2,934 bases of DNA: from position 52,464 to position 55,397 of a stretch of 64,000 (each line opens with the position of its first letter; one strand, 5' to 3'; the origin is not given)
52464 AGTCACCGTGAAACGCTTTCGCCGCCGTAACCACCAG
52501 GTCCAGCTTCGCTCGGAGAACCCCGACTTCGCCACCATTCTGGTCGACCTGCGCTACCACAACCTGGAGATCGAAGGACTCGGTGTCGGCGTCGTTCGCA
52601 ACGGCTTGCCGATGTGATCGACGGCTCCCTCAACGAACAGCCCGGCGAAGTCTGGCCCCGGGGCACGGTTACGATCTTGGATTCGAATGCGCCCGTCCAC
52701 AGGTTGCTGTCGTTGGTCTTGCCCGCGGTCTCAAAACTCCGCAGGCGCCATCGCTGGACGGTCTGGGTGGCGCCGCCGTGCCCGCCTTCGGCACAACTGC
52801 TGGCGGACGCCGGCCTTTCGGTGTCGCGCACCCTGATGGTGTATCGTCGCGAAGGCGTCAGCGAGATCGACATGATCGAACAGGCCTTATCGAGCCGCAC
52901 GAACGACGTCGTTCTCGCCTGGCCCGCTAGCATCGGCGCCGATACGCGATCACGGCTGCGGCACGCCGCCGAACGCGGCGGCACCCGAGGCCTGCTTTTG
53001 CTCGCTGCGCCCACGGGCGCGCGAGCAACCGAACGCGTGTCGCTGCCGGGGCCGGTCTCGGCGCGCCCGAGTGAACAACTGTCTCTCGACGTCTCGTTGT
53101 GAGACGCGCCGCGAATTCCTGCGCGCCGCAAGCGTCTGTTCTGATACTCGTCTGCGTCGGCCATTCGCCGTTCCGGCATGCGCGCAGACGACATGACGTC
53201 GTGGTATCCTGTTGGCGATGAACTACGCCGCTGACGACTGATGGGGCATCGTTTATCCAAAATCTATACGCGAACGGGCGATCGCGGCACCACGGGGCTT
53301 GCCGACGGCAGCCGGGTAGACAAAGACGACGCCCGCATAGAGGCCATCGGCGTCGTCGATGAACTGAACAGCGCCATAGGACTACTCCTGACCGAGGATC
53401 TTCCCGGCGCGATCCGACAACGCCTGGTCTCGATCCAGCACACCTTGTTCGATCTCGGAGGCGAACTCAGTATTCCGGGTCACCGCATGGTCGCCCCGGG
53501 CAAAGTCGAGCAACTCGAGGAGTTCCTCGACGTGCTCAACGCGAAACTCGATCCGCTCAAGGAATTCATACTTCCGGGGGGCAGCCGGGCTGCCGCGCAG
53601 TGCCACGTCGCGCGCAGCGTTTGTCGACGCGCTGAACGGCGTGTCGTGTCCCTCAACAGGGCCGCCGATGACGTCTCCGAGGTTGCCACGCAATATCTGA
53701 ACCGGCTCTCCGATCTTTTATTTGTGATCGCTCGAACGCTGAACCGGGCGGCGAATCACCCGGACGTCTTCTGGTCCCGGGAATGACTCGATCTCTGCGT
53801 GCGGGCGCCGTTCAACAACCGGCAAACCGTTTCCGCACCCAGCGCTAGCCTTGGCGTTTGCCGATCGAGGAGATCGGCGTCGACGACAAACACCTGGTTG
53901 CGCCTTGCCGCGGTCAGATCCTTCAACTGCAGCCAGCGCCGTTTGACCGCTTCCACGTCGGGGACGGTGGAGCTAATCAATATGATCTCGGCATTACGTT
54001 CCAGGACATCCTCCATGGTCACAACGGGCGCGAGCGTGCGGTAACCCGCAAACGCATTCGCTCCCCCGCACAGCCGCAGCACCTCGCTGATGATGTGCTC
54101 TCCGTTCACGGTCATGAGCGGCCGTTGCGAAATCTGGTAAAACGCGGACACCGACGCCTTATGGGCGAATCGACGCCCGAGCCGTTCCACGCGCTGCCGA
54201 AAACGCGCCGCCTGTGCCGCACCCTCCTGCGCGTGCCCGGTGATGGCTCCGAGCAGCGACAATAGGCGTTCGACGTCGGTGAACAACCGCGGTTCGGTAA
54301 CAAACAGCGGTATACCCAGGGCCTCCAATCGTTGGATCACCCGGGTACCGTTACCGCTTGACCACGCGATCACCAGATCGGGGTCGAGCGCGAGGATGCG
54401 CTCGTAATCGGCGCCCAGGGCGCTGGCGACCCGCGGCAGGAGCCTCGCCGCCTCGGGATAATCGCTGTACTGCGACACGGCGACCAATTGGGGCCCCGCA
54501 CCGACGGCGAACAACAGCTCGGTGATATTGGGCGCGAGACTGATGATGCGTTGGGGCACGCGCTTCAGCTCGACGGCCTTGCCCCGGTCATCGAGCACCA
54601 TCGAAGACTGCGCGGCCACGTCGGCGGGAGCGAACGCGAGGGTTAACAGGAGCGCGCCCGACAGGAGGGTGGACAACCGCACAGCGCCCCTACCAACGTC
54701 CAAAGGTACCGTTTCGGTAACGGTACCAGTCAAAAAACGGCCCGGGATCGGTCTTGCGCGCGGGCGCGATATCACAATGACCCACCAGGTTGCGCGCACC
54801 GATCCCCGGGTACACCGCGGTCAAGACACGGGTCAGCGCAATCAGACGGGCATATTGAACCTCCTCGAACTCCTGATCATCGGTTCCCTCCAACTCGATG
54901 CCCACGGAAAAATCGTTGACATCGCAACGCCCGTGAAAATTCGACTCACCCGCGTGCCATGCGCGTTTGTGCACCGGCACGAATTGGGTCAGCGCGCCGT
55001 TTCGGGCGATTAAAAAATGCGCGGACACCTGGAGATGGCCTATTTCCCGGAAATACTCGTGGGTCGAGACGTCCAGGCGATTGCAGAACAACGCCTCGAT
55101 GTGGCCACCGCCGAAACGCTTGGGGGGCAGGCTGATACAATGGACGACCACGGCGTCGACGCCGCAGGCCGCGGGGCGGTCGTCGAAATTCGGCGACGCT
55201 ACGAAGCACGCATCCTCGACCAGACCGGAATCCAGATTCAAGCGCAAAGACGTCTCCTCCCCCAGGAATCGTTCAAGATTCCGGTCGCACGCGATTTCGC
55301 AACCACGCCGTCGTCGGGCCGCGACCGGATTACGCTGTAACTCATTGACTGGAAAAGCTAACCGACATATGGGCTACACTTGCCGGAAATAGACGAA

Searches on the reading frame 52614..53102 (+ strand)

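Call 55: search_protein_families(library=pfam, proteins=[window:52614-53102:+], max_evalue=0.001)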
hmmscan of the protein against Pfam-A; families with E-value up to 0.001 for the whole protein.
window:52614-53102:+ (162 aa): 1 family
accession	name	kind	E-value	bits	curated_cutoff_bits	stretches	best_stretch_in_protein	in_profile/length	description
PF03846.20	SulA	-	1.2e-08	35.5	23.1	1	32-103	17-89/91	Cell division inhibitor SulA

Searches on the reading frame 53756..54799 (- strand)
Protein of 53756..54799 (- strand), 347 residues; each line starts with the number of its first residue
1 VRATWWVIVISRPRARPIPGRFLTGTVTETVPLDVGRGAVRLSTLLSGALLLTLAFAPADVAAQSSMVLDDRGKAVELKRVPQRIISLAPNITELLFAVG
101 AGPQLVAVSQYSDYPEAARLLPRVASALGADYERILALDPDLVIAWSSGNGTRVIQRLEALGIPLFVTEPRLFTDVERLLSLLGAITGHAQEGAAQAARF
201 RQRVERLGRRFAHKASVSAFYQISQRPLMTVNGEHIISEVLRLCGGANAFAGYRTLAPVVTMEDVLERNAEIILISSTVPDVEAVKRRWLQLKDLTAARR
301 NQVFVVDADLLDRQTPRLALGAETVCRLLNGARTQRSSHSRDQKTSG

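Call 55: search_protein_families(library=pfam, proteins=[window:53756-54799:-], max_evalue=0.001)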
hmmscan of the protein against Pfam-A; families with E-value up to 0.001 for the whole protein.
window:53756-54799:- (347 aa): 1 family
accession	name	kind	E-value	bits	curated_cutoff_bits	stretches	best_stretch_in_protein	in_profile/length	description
PF01497.23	Peripla_BP_2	-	5.6e-27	95.1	27.5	1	85-309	1-234/235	Periplasmic binding protein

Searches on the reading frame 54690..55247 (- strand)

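Call 55: search_protein_families(library=pfam, proteins=[window:54690-55247:-], max_evalue=0.001)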
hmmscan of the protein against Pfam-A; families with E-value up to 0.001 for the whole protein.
window:54690-55247:- (185 aa): 1 family
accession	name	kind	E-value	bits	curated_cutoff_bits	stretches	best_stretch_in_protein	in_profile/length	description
PF01510.30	Amidase_2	-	3.6e-29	102.2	26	1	30-170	5-131/131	N-acetylmuramoyl-L-alanine amidase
